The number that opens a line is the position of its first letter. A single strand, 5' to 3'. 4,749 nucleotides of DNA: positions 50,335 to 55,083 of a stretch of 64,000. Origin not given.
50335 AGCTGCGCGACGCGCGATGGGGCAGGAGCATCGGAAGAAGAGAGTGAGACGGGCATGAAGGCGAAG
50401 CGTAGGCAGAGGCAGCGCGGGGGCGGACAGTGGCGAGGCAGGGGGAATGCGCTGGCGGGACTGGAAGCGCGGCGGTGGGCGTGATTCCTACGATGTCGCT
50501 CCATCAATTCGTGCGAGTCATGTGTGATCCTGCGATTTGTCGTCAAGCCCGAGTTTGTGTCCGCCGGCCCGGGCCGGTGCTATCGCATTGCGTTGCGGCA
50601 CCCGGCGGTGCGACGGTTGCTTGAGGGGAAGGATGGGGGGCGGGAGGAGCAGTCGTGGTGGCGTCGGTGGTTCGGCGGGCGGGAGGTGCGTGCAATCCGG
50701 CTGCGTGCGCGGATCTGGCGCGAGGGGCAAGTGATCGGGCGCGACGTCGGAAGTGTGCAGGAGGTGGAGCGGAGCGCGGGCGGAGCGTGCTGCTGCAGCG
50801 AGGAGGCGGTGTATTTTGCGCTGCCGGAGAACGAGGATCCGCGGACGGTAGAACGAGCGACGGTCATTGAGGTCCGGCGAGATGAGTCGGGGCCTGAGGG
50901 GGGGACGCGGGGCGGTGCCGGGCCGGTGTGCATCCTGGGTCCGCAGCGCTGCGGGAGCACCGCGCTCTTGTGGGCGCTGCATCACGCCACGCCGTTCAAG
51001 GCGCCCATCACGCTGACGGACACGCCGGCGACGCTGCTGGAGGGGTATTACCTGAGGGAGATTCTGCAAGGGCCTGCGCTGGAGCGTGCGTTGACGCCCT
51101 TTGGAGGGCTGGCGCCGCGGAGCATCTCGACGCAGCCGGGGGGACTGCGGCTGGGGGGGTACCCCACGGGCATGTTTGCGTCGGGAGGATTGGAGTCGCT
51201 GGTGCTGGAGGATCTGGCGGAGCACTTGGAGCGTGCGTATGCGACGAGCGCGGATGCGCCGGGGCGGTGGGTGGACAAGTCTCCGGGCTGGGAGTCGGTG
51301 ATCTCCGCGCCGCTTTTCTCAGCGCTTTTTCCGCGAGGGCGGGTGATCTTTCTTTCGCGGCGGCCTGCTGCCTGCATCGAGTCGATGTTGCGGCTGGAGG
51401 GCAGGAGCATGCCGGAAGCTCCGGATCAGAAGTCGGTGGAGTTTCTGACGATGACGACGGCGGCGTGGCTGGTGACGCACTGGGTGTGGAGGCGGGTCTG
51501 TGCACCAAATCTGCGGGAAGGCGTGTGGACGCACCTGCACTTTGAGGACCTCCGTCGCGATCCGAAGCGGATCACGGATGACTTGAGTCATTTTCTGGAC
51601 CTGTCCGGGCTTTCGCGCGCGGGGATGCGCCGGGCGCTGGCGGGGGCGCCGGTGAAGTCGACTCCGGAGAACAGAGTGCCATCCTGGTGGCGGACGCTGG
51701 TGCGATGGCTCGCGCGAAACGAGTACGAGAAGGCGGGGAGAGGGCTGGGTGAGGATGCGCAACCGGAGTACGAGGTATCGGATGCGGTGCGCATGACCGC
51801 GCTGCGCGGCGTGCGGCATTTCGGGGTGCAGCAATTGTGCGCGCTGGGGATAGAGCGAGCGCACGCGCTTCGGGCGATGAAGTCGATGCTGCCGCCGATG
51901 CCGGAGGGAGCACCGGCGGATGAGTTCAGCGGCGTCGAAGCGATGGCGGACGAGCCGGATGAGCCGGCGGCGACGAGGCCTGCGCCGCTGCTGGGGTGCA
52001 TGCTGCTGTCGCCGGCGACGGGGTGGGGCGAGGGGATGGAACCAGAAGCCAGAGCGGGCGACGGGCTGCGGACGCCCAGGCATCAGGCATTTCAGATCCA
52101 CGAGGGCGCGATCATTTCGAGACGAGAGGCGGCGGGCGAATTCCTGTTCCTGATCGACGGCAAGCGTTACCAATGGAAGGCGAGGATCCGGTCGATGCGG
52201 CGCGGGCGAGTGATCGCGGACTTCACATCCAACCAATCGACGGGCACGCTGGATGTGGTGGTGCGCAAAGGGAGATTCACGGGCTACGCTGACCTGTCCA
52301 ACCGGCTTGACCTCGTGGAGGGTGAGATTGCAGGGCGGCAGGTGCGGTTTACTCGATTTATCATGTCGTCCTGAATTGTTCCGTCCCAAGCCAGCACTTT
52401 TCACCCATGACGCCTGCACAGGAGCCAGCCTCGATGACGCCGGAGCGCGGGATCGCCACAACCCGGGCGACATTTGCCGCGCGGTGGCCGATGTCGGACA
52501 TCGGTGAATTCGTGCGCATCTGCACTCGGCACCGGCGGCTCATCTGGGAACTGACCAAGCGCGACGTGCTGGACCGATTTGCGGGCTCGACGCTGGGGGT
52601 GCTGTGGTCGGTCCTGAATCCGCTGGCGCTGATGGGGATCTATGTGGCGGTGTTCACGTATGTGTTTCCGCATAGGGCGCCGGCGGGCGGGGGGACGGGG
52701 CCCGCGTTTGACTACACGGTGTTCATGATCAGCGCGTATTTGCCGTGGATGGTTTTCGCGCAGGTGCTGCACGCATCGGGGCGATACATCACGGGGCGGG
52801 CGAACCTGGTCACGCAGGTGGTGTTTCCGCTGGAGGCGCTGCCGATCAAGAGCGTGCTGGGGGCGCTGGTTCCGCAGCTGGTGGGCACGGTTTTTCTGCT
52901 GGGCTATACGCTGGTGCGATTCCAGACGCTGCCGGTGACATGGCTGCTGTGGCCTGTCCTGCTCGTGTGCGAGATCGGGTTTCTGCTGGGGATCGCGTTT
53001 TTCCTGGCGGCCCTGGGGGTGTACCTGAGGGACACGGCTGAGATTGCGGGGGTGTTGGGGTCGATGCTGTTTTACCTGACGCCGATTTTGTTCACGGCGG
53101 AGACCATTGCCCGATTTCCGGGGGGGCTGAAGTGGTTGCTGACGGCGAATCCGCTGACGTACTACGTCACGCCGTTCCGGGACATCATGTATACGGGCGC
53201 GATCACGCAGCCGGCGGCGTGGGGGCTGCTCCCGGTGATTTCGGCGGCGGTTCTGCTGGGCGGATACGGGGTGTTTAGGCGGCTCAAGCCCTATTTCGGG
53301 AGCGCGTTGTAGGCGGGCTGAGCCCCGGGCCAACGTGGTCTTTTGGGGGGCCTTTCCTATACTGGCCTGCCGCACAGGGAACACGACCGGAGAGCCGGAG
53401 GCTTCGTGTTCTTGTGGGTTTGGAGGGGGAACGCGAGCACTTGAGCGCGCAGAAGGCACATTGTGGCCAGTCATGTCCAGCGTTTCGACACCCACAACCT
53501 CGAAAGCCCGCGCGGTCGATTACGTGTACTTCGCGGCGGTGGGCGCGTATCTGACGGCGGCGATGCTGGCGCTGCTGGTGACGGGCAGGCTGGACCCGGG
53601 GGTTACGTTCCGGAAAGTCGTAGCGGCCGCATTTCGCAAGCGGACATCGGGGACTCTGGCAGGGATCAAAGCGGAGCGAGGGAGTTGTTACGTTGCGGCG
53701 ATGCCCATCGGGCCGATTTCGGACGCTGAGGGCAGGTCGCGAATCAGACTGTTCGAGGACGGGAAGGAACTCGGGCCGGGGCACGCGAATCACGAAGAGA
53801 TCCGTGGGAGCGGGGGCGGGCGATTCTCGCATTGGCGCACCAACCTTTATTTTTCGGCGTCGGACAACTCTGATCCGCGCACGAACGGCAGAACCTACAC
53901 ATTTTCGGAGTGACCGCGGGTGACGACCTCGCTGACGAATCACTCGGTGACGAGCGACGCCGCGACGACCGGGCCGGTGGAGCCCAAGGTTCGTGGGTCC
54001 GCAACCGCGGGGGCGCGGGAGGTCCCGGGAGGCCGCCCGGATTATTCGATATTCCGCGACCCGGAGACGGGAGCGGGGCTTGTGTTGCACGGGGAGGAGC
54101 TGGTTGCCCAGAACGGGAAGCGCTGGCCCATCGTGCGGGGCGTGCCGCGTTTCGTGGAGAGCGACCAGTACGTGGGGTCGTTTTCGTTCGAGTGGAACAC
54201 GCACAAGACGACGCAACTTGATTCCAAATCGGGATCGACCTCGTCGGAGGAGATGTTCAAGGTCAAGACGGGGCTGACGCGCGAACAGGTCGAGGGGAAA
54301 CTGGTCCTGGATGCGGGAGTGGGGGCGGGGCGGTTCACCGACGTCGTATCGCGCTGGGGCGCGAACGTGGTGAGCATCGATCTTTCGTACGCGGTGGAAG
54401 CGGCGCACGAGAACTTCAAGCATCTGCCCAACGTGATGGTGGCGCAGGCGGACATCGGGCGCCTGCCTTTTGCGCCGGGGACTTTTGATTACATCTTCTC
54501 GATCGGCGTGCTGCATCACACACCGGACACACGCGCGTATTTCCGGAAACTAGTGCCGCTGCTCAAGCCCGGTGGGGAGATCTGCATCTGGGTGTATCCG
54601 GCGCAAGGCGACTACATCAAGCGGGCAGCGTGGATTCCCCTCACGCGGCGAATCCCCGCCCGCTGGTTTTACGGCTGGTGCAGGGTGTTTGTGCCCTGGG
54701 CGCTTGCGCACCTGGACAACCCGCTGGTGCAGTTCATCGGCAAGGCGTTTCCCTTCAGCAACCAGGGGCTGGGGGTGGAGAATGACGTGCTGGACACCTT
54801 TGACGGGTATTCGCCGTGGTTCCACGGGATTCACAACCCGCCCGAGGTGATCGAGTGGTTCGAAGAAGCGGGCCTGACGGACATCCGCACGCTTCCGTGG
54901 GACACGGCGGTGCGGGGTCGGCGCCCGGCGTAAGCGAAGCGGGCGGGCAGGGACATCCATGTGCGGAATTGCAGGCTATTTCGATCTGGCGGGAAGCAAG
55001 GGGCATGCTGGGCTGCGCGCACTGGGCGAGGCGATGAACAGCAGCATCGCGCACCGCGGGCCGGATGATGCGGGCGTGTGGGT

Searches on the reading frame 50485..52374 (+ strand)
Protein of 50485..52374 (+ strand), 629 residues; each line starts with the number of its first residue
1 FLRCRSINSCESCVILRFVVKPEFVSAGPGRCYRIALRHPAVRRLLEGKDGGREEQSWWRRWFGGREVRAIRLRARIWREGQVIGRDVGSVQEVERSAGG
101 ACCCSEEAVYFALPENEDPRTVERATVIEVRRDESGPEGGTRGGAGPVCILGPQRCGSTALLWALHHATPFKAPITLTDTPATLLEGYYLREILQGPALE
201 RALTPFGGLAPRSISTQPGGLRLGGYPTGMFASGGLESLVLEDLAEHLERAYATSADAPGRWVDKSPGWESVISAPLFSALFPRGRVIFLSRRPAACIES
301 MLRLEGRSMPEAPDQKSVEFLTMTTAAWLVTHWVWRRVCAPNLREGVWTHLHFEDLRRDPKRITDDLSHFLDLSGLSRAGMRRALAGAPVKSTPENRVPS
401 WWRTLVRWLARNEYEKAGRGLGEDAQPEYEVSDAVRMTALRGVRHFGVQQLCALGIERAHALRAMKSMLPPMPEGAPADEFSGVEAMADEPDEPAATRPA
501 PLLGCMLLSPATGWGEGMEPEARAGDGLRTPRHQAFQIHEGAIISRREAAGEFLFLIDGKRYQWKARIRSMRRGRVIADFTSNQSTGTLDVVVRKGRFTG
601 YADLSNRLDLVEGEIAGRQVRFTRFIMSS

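Call 49: search_protein_families(library=pfam, proteins=[window:50485-52374:+], max_evalue=0.00001)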
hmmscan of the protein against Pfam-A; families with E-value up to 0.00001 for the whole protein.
window:50485-52374:+ (629 aa): 1 family
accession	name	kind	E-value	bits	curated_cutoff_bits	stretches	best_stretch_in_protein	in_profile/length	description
PF13469.12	Sulfotransfer_3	-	1.6e-10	42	27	1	147-374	1-213/216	Sulfotransferase family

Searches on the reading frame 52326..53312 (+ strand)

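Call 49: search_protein_families(library=pfam, proteins=[window:52326-53312:+], max_evalue=0.00001)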
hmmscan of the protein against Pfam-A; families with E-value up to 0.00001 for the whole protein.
window:52326-53312:+ (328 aa): 1 family
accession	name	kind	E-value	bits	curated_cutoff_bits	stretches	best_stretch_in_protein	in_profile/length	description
PF01061.29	ABC2_membrane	-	9.7e-13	48.6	26.9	1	72-289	2-211/211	ABC-2 type transporter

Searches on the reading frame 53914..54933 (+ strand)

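Call 49: search_protein_families(library=pfam, proteins=[window:53914-54933:+], max_evalue=0.00001)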
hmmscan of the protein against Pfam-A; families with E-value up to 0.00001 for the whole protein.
window:53914-54933:+ (339 aa): 5 families
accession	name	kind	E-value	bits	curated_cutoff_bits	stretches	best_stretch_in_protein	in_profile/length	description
PF08241.18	Methyltransf_11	-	5.1e-19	69.2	21.2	1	132-225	1-95/95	Methyltransferase domain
PF13649.12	Methyltransf_25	-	2.4e-17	63.8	27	1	131-221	1-97/97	Methyltransferase domain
PF08242.18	Methyltransf_12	-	1.8e-13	51.5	30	1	132-222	1-97/98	Methyltransferase domain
PF13489.12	Methyltransf_23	-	4.7e-13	49.6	27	1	125-244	20-135/164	Methyltransferase domain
PF13847.12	Methyltransf_31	-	5.2e-13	49.4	27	1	128-225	4-109/145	Methyltransferase domain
